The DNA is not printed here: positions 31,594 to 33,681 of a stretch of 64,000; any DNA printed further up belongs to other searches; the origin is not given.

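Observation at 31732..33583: Single-gene Mrr-type nuclease cassette bracketed by a perfect 13-bp direct repeat (candidate stand-alone defence gene insertion)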

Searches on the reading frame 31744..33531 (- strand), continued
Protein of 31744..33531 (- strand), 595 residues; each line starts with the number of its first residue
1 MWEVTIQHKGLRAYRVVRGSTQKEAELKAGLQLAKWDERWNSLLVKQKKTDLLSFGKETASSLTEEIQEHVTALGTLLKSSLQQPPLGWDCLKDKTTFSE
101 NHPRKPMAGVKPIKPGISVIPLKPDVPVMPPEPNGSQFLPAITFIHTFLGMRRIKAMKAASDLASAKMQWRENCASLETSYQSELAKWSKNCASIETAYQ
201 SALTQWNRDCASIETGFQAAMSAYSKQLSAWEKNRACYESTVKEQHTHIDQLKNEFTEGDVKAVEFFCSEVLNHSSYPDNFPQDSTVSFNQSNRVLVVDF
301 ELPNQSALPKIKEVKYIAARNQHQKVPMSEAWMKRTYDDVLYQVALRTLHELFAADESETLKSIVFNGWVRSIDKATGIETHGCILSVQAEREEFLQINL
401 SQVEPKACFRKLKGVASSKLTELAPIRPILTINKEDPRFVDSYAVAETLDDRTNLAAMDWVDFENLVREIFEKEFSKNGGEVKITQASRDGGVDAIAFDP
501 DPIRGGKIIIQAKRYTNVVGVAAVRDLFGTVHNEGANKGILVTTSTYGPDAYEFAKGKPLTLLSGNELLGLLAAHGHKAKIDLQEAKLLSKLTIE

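Call 28: search_dna_similar(query=window:31744-33531:-, collection=plasmids, mode=protein, max_rows=15)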
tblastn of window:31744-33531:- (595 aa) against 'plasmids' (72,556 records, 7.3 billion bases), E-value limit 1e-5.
Records with a match: 179; places in all: 181; records where one place covers at least 80% of the query: 3.
Best place of each record, by identity: <60% 179.
By first word of the organism name: Citrobacter 52; Providencia 33; Klebsiella 16; Xylella 11; Streptomyces 5; Proteus 5; Enterobacter 5; Vibrio 5; Methylobacterium 4; Pseudomonas 4; and 27 more.
By predicted mobility (MOB-suite, as given by PLSDB): conjugative 90; mobilizable 55; non-mobilizable 34.
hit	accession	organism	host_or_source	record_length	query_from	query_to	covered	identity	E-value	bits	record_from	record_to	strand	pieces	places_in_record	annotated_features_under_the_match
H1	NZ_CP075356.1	Pseudochrobactrum algeriensis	Bos taurus,cell culture,lymph nodes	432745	33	587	93%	38.7%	1e-103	351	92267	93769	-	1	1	restriction endonuclease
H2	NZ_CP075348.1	Pseudochrobactrum algeriensis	Bos taurus,cell culture,lymph nodes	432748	33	587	93%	38.7%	1e-103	351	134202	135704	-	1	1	restriction endonuclease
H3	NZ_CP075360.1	Pseudochrobactrum algeriensis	Bos taurus,cell culture,lymph nodes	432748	33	587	93%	38.7%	1e-103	351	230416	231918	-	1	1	restriction endonuclease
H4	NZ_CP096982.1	Clostridium felsineum DSM 794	whole organism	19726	255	559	51%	49.5%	4e-90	311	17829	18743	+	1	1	restriction endonuclease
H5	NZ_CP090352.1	Methylobacterium oryzae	single cell,soil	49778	218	559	57%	42.1%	1e-80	284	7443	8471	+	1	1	restriction endonuclease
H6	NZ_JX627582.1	Methylobacterium oryzae CBMB20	-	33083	218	559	57%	41.8%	3e-80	283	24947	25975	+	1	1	restriction endonuclease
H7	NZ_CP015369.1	Methylobacterium phyllosphaerae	cell culture,leaf tissues of rice in ...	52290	218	559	57%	41.8%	3e-80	283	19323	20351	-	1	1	restriction endonuclease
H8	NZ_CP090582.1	Methylobacterium radiotolerans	Pure isolate,Urban soil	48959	218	559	57%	41.5%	3e-79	280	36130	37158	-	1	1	restriction endonuclease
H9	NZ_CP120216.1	Agrobacterium leguminum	-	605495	187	559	63%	37.0%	9e-75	267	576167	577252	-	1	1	restriction endonuclease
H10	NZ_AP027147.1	Methylocystis iwaonis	-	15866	242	590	59%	39.5%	5e-69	250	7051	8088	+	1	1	restriction endonuclease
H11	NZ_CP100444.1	Streptomyces rimosus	pure culture,OTC cluster deletion ...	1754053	211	559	59%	39.2%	6e-64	235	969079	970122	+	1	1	record has no annotation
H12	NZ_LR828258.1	Xanthomonas hortorum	Lactuca sp.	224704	231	559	55%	41.5%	2e-75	269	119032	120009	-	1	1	restriction endonuclease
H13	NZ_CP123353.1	Agrobacterium pusense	laboratory contaminant from a culture ...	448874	187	559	63%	36.5%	2e-73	263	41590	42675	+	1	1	restriction endonuclease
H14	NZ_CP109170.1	Streptomyces sp. NBC_01724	-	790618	224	559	56%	36.7%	6e-60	223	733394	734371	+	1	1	restriction endonuclease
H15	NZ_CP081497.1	Streptomyces sp. BHT-5-2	whole organism,plant soil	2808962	221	559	57%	36.1%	2e-59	222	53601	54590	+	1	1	none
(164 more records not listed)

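Call 35: predict_structure(alignment_id=A4)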
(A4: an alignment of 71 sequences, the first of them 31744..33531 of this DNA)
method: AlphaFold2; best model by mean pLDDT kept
length: 595 residues; sequences in the alignment: 71
mean_pLDDT: 86.1   pTM: 0.61
mean pLDDT of the five models: 86.1, 84.1, 83.9, 80.1, 76.8
residues with pLDDT >= 90: 335; 70-90: 189; 50-70: 54; < 50: 17
segments of 3 or more residues with pLDDT < 50: 443-450, 580-583
pLDDT, mean of each block of 10 residues (from residue 1): 94 95 95 95 93 95 96 94 94 94 94 86 86 77 55 72 83 87 90 90 93 94 96 97 97 96 97 93 93 95 94 95 95 94 96 96 96 78 90 93 90 82 81 59 49 60 78 83 68 77 80 81 89 90 85 91 81 67 53 55
secondary structure, 60 per line:
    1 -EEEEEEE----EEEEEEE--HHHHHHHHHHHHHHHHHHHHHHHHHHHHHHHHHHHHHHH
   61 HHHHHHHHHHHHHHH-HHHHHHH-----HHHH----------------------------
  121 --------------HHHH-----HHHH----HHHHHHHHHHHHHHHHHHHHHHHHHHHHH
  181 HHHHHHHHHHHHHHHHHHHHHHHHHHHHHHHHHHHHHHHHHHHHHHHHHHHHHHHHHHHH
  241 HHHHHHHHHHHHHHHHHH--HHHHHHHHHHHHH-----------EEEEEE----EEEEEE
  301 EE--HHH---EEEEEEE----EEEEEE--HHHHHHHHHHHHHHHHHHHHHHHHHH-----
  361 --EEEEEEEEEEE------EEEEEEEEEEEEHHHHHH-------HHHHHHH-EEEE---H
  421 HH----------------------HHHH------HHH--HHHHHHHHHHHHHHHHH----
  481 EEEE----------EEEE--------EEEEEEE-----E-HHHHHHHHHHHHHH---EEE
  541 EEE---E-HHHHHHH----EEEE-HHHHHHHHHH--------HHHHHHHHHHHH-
elements in order: E2-8 E13-19 H22-75 H77-83 H89-92 H135-138 H144-147 H152-258 H261-273 E285-290 E295-302 E311-317 E322-327 H330-355 E363-373 E380-391 H392-397 H405-411 E413-416 H445-448 H460-476 E481-484 E495-498 E507-513 H521-534 E538-543 H549-555 E560-563 H565-574 H583-594

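Call 38: fold_search(model_id=the predicted structure, library=pdb)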
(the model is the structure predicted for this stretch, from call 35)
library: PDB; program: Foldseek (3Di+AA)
matches with E <= 10: 393; with E <= 0.001: 6
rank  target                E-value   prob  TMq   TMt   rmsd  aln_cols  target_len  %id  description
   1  4oc8_A                5.8e-08  1.00  0.19  0.28  18.4       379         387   16  DNA modification-dependent restriction endonuclease AspBHI (released 2014-03-19)
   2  4f0q_D                8.5e-08  1.00  0.18  0.24  17.8       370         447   14  MspJI Restriction Endonuclease - P21 Form (released 2012-08-08)
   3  4f0p_B                1.3e-07  1.00  0.18  0.22  17.7       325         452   15  MspJI Restriction Endonuclease - P31 Form (released 2012-08-08)
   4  4f0p_A                8.9e-07  1.00  0.18  0.23  17.8       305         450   16  MspJI Restriction Endonuclease - P31 Form (released 2012-08-08)
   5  4f0p_C                3.7e-06  1.00  0.18  0.22  20.1       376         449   14  MspJI Restriction Endonuclease - P31 Form (released 2012-08-08)
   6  1y88                  4.6e-04  1.00  0.16  0.50   3.5       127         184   15  Crystal Structure of Protein of Unknown Function AF1548 (released 2004-12-21)
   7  5xog_E                1.2e-03  1.00  0.15  0.36  15.4       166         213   16  RNA Polymerase II elongation complex bound with Spt5 KOW5 and Elf1 (released 2017-08-16)
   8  4hn3_D                1.4e-03  0.80  0.12  0.19  17.2       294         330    8  The crystal structure of a sex pheromone precursor (lmo1757) from Listeria monocytogenes EGD-e (released 2012-10-31)
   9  4hn3_B                2.0e-03  0.75  0.12  0.19  17.3       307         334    8  The crystal structure of a sex pheromone precursor (lmo1757) from Listeria monocytogenes EGD-e (released 2012-10-31)
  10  5csl_A                2.4e-03  0.41  0.11  0.04  20.2       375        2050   10  Crystal structure of the 500 kD yeast acetyl-CoA carboxylase holoenzyme dimer (released 2015-10-28)
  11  7edb_A                2.5e-03  1.00  0.15  0.24  10.6       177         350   13  EcoT38I restriction endonuclease complexed with DNA (released 2022-03-16)
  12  9g1x_E                3.4e-03  0.99  0.12  0.32  17.7       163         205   16  Yeast RNA polymerase I elongation complex stalled by an apurinic site, 11-subunit (released 2025-06-18)
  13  2qx2                  3.4e-03  0.85  0.12  0.21  17.2       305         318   10  Structure of the C-terminal domain of sex pheromone staph-cAM373 precursor from Staphylococcus aureus (released 2007-09-11)
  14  4hn3_A                3.4e-03  0.72  0.12  0.20  17.4       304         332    9  The crystal structure of a sex pheromone precursor (lmo1757) from Listeria monocytogenes EGD-e (released 2012-10-31)
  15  9ja1_E                3.8e-03  0.99  0.12  0.30  18.0       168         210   12  The RNA polymerase II elongation complex from Saccharomyces cerevisiae (released 2024-09-04)
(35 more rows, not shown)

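Call 46: find_encoding_contigs(protein=P0009, flank=7000, max_places=4)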
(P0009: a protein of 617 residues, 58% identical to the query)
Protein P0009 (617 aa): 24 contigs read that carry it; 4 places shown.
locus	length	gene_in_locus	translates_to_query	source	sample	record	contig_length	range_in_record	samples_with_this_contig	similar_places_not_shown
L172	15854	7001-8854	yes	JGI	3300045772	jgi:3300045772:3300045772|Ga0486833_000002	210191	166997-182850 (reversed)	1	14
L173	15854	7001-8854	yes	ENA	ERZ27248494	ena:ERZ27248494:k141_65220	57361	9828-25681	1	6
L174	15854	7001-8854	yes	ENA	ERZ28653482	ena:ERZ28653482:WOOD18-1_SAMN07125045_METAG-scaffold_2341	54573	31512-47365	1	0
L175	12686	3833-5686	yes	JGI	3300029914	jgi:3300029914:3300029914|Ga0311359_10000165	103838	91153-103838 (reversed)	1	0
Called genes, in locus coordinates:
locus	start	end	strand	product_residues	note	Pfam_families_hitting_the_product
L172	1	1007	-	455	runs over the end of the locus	PF01225:Mur_ligase, PF08245:Mur_ligase_M, PF02875:Mur_ligase_C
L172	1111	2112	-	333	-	PF01435:Peptidase_M48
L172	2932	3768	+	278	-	PF11999:Ice_binding, PF07589:PEP_exosort_dom (weak)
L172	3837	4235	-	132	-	PF01850:PIN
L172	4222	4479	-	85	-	PF04014:MazE_antitoxin, PF15937:PrlF_antitoxin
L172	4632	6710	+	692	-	PF07228:SpoIIE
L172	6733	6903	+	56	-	-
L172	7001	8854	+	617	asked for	PF04471:Mrr_cat, PF22722:NA-iREase1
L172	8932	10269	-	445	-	PF07994:NAD_binding_5, PF01658:Inos-1-P_synth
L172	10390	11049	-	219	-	PF09335:VTT_dom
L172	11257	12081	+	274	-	PF06778:Chlor_dismutase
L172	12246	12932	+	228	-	PF00730:HhH-GPD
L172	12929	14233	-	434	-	PF02602:HEM4, PF13302:Acetyltransf_3, PF00583:Acetyltransf_1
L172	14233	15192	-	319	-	PF01379:Porphobil_deam, PF03900:Porphobil_deamC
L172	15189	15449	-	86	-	-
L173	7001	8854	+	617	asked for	PF04471:Mrr_cat, PF22722:NA-iREase1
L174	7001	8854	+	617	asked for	PF04471:Mrr_cat, PF22722:NA-iREase1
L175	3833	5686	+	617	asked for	PF04471:Mrr_cat, PF22722:NA-iREase1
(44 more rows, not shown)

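Call 47: find_encoding_contigs(protein=P0017, flank=7000, max_places=3)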
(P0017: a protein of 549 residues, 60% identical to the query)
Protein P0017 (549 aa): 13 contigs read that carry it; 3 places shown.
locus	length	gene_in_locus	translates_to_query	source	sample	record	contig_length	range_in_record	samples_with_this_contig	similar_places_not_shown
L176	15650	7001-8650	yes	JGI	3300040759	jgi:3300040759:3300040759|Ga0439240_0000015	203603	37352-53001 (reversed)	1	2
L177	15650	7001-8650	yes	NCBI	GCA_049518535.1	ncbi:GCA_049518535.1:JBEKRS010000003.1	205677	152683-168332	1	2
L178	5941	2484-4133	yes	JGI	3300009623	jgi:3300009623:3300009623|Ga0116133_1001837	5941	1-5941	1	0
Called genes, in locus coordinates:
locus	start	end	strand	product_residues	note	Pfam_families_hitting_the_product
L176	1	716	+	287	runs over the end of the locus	PF00165:HTH_AraC (weak), PF12833:HTH_18, PF00165:HTH_AraC (weak)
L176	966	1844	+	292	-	PF00561:Abhydrolase_1, PF12697:Abhydrolase_6, PF03096:Ndr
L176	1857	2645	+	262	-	PF13714:PEP_mutase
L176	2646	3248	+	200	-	PF01035:DNA_binding_1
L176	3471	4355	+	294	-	PF00248:Aldo_ket_red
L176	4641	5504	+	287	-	PF01261:AP_endonuc_2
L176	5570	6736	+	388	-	PF00092:VWA (faint), PF13519:VWA_2 (weak)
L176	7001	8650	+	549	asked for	PF04471:Mrr_cat, PF22722:NA-iREase1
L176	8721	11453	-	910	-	PF01326:PPDK_N, PF00391:PEP-utilizers, PF02896:PEP-utilizers_C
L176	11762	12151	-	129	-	PF01740:STAS, PF13466:STAS_2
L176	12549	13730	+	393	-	-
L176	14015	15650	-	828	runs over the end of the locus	PF24681:Kelch_KLHDC2_KLHL20_DRC7, PF24981:Beta-prop_ATRN-LZTR1 (faint), PF24996:NANM (faint), PF24681:Kelch_KLHDC2_KLHL20_DRC7, PF13290:CHB_HEX_C_1, PF13287:Fn3_assoc, PF13290:CHB_HEX_C_1, PF13287:Fn3_assoc, +1 more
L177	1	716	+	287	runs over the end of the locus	PF00165:HTH_AraC (weak), PF12833:HTH_18, PF00165:HTH_AraC (weak)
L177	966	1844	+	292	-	PF00561:Abhydrolase_1, PF12697:Abhydrolase_6, PF03096:Ndr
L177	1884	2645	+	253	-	PF13714:PEP_mutase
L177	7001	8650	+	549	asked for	PF04471:Mrr_cat, PF22722:NA-iREase1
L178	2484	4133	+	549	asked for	PF04471:Mrr_cat, PF22722:NA-iREase1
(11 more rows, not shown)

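Call 52: search_protein_families(library=phrogs, proteins=[window:31744-33531:-], max_evalue=0.01)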
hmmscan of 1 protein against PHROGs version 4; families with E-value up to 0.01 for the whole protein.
window:31744-33531:- (595 aa): 5 families
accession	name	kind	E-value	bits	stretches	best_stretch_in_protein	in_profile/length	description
phrog_19856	-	unknown function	1.7e-14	55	1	452-570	65-176/192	-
phrog_38135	-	unknown function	1.6e-07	31.5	1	242-424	250-430/441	-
phrog_17577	-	DNA, RNA and nucleotide metabolism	3.4e-07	30.8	1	455-559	81-179/210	restriction endonuclease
phrog_33422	-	unknown function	9.7e-07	29.4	1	456-565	109-212/220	-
phrog_729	-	other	0.002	18.3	1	463-549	157-243/277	cold shock protein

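Call 63: search_solved_structures(query=A4, max_evalue=10)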
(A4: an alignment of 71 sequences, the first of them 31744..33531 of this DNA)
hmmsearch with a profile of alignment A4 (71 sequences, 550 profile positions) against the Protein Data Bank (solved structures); distinct sequences matched with E-value up to 10: 6.
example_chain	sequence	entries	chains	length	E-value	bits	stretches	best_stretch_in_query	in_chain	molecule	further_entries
29vf_O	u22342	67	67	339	0.07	15.2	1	39-92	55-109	TATA-box-binding protein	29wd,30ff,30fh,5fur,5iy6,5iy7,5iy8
9dsm_A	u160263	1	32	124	0.29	13.2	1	126-217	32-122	Sjogren's Syndrome Nuclear Autoantigen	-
4oc8_A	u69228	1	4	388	1.1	11.2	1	440-534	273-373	restriction endonuclease AspBHI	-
3gwg_A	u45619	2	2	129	1.2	11.1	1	217-282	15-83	Chemotaxis protein cheY homolog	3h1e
3h1g_A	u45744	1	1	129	1.2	11.1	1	217-282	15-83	Chemotaxis protein cheY homolog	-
3u1c_A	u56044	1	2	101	2.6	10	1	42-120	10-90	Tropomyosin alpha-1 chain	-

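Call 64: find_related_loci(query=A4, collection=viral_contigs, flank=6000)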
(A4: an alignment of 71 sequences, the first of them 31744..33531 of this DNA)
Query A4 (595 aa) in viral_contigs; peptide patterns used: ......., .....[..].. (x = any residue, [..] = any of these).
86 stretches matched a pattern; 41 encode a relative of the query (tblastn E <= 1e-3); 41 distinct loci.
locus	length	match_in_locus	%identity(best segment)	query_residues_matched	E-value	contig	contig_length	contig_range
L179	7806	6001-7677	45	2-587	6e-166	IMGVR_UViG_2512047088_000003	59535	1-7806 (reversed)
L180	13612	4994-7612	46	2-592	4e-164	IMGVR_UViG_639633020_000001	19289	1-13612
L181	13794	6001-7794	43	2-589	9e-157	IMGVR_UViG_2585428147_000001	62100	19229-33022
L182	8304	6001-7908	40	1-587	2e-152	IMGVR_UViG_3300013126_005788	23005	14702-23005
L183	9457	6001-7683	43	2-588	2e-151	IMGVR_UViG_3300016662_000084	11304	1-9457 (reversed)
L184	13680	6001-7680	44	6-586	3e-155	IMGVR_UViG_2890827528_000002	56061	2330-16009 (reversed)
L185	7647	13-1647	38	2-589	8e-136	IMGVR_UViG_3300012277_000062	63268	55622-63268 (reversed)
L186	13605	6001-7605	38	2-587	6e-130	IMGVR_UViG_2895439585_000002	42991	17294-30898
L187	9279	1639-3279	41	2-590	2e-143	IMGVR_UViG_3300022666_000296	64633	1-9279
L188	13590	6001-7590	38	1-587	5e-127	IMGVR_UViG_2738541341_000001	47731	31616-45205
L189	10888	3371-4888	39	39-592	8e-125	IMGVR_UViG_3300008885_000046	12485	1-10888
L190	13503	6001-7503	38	33-587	6e-119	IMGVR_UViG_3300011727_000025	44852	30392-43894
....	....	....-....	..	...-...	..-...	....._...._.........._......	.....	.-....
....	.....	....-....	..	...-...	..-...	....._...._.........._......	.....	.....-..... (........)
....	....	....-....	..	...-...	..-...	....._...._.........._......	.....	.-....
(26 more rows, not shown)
